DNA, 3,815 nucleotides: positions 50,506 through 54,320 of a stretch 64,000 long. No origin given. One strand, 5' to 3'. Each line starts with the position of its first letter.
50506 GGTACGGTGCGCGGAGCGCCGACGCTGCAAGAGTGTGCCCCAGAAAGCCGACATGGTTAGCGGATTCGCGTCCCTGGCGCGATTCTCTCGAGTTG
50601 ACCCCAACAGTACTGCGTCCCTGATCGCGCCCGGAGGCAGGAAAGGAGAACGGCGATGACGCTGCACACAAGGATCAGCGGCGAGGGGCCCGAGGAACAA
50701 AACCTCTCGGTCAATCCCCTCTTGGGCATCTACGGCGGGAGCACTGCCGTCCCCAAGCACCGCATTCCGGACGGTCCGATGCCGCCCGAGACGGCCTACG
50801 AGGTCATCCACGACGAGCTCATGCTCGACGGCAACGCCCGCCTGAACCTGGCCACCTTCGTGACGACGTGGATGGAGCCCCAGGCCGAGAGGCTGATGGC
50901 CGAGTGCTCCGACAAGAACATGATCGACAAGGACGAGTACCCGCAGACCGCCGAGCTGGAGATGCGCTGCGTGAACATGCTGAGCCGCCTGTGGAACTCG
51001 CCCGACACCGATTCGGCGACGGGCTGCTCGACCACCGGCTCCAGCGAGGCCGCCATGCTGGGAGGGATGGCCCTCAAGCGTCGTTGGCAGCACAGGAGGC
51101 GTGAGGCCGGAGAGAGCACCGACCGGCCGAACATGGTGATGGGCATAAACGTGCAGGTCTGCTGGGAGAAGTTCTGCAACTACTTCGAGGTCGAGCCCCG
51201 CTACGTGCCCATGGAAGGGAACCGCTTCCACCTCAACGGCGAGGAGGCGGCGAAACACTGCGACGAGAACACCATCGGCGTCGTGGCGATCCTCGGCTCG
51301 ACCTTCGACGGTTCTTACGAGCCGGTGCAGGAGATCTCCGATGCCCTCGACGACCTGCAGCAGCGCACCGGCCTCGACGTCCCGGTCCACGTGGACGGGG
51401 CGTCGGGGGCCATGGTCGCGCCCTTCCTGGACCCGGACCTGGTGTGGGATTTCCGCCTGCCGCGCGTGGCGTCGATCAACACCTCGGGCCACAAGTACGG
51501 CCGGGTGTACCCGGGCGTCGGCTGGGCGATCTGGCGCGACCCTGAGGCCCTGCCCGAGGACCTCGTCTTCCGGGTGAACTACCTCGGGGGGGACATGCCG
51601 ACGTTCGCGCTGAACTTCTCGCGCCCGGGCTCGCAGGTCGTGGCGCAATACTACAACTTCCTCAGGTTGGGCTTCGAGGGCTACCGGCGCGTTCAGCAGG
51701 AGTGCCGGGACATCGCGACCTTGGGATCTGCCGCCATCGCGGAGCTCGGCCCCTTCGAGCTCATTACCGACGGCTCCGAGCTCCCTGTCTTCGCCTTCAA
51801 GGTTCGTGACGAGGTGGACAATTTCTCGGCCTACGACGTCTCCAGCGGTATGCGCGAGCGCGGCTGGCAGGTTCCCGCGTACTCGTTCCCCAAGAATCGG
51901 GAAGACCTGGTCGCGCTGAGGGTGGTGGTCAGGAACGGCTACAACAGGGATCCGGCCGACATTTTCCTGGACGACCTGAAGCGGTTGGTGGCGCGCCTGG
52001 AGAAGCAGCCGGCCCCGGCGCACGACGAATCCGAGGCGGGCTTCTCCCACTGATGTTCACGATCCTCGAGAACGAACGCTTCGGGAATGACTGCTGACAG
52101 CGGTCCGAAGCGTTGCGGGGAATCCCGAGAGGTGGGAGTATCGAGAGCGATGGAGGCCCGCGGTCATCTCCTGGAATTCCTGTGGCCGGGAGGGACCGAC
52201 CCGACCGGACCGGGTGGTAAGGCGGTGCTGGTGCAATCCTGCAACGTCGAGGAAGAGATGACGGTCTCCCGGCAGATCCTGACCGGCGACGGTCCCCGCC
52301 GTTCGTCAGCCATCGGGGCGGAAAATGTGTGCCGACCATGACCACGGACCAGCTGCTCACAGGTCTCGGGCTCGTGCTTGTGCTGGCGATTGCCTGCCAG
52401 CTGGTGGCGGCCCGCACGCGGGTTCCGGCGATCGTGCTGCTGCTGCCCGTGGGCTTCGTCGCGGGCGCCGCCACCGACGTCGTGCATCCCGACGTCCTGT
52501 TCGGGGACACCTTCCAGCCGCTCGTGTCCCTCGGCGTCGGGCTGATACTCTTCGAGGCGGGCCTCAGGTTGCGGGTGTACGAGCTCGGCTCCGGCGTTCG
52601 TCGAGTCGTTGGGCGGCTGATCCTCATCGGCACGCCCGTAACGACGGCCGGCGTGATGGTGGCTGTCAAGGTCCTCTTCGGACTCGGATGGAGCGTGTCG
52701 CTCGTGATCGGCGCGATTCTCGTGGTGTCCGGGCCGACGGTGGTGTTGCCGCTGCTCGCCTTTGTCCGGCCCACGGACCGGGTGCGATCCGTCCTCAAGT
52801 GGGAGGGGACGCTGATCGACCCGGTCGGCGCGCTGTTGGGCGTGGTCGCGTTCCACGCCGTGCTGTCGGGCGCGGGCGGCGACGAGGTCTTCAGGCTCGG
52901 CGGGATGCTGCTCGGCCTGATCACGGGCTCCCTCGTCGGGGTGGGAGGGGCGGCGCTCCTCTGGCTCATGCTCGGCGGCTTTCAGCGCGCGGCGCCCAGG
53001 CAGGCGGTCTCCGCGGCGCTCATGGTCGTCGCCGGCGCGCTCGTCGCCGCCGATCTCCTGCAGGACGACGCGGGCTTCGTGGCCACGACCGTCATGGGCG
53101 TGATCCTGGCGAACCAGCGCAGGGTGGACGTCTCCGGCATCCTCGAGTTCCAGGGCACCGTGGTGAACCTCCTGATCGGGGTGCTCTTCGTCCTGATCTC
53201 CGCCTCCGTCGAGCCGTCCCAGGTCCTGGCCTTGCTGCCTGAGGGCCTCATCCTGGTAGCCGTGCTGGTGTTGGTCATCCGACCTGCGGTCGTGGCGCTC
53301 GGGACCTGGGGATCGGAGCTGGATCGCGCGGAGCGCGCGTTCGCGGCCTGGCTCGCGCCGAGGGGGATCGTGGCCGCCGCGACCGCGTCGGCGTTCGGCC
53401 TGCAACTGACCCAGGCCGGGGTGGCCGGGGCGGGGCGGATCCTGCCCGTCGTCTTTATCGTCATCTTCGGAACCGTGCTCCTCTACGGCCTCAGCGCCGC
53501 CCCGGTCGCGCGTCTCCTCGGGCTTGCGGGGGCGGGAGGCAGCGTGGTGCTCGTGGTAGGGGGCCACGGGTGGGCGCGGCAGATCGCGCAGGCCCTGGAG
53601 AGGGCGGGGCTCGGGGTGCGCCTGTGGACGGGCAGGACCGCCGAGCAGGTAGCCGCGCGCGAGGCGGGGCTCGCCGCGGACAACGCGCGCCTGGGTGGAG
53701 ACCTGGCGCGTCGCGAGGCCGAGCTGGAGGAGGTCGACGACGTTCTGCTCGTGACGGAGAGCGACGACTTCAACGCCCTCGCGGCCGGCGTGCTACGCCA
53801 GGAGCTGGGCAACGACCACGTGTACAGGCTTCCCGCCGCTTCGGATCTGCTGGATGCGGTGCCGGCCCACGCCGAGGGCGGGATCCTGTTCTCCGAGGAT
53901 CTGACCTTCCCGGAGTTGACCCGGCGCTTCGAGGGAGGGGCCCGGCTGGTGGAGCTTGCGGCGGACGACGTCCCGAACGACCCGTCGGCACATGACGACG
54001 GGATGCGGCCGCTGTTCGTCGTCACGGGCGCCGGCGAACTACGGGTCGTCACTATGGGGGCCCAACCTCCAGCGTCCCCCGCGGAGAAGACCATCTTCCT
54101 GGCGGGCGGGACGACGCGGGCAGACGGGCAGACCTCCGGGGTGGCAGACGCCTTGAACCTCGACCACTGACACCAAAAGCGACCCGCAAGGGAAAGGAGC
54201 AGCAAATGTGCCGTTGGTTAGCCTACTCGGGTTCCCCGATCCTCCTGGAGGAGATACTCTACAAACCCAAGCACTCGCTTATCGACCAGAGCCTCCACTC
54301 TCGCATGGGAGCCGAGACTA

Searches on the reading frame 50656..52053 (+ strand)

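Call 21: search_protein_families(library=pfam, proteins=[window:50656-52053:+], max_evalue=0.01)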
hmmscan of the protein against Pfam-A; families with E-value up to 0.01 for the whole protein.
window:50656-52053:+ (465 aa): 1 family
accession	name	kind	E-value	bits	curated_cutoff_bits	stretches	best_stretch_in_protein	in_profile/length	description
PF00282.25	Pyridoxal_deC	-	8.8e-75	252.2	27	1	48-383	12-374/375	Pyridoxal-dependent decarboxylase conserved domain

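Call 42: search_protein_families(library=ncbifam, proteins=[window:50656-52053:+], max_evalue=0.01)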
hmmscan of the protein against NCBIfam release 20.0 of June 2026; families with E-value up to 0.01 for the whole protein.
window:50656-52053:+ (465 aa): 4 families
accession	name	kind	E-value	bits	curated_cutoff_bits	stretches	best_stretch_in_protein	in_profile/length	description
TIGR01788.1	Glu-decarb-GAD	equivalog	8.2e-195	647.5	380.4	1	29-448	9-430/431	glutamate decarboxylase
TIGR03812.1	tyr_de_CO2_Arch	equivalog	9.3e-40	136.6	299.4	1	71-443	30-374/375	tyrosine decarboxylase MfnA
NF002748.0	PRK02769.1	equivalog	4.2e-11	42.1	305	1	97-356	62-305/382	histidine decarboxylase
TIGR03811.1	tyr_de_CO2_Ent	equivalog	0.0041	15.6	905.3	1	205-259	278-332/608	tyrosine decarboxylase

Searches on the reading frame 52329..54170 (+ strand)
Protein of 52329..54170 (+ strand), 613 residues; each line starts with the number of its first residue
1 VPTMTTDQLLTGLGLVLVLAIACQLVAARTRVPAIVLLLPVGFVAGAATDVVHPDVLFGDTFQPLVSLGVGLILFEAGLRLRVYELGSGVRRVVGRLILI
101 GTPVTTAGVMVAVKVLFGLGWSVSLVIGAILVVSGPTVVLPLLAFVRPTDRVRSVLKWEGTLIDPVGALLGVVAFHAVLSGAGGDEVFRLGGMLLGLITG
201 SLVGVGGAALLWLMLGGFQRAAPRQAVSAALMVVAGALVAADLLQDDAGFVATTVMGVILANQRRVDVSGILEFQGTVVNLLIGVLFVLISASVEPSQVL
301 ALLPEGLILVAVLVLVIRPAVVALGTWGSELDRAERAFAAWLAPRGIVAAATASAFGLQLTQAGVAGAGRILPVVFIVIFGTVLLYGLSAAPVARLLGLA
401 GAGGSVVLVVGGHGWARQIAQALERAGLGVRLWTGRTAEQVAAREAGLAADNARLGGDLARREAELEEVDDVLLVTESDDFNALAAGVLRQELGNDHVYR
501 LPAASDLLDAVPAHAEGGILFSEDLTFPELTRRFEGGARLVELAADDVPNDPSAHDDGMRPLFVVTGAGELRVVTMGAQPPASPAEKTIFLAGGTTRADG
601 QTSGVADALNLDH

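Call 21: search_protein_families(library=pfam, proteins=[window:52329-54170:+], max_evalue=0.01)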
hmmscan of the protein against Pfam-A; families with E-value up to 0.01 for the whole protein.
window:52329-54170:+ (613 aa): 1 family
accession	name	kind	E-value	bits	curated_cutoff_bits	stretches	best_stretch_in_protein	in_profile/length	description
PF00999.27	Na_H_Exchanger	-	4.2e-26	92.1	26.2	1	18-394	5-373/375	Sodium/hydrogen exchanger, transmembrane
